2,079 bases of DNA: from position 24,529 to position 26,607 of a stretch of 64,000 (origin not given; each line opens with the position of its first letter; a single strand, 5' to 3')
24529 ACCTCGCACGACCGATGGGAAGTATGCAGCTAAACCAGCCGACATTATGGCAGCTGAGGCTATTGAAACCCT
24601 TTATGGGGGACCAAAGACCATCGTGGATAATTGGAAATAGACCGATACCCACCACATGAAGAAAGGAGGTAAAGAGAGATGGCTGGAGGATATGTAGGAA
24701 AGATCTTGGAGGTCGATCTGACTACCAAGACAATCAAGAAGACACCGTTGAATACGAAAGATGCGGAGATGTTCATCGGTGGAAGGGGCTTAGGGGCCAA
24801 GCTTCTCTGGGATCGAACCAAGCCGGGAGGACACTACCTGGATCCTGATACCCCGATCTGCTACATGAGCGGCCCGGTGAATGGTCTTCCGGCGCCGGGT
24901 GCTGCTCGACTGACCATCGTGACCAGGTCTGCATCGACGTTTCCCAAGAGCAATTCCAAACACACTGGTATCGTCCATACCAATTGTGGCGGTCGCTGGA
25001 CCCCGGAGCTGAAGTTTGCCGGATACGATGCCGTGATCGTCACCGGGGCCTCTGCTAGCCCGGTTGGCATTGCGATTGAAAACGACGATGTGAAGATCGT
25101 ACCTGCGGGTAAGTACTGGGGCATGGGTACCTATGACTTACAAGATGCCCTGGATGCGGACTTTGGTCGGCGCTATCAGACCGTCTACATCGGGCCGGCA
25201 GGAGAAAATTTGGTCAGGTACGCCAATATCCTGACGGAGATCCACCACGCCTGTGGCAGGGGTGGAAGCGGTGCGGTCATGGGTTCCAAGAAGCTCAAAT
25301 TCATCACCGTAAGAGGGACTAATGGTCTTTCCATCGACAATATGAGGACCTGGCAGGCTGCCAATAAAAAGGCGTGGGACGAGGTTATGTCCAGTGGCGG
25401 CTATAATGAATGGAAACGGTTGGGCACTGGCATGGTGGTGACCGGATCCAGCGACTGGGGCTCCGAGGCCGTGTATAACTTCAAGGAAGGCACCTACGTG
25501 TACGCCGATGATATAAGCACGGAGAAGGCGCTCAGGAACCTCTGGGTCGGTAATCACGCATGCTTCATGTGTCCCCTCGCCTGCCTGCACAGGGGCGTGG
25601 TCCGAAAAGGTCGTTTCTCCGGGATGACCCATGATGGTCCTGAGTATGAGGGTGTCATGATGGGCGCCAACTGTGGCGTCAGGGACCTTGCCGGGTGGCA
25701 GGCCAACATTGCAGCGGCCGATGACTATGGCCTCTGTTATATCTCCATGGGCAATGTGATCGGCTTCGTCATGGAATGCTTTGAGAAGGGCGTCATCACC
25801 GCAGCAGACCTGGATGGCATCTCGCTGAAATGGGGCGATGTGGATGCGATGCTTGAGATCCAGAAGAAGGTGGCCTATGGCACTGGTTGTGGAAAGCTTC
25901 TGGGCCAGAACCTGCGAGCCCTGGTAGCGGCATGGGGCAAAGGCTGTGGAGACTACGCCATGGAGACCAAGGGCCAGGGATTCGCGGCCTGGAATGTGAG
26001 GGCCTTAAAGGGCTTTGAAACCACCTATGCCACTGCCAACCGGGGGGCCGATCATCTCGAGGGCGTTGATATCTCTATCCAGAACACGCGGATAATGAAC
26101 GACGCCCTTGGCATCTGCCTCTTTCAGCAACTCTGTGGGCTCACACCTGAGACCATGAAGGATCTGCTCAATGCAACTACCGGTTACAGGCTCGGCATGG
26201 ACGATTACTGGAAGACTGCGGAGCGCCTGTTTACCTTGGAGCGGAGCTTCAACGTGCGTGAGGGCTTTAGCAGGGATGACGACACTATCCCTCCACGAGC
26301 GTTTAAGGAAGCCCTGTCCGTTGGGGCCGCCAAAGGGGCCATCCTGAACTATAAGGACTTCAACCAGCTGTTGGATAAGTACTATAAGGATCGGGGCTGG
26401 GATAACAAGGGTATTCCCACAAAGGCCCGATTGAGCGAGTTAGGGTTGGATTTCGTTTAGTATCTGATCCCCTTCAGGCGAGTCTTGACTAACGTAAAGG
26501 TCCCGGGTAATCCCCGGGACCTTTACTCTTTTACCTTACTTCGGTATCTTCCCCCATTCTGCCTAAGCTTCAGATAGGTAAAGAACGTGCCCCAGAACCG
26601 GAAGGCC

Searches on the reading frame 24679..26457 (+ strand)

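Call 44: search_protein_families(library=pfam, proteins=[window:24679-26457:+], max_evalue=0.001)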
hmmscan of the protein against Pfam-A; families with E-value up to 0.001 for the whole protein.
window:24679-26457:+ (593 aa): 2 families
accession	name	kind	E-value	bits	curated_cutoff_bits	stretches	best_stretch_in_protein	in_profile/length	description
PF01314.23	AFOR_C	-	3.5e-97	326.4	27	1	229-590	3-385/385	Aldehyde ferredoxin oxidoreductase, domains 2 & 3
PF02730.20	AFOR_N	-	9.2e-66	221.8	29.8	1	7-214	1-199/199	Aldehyde ferredoxin oxidoreductase, N-terminal domain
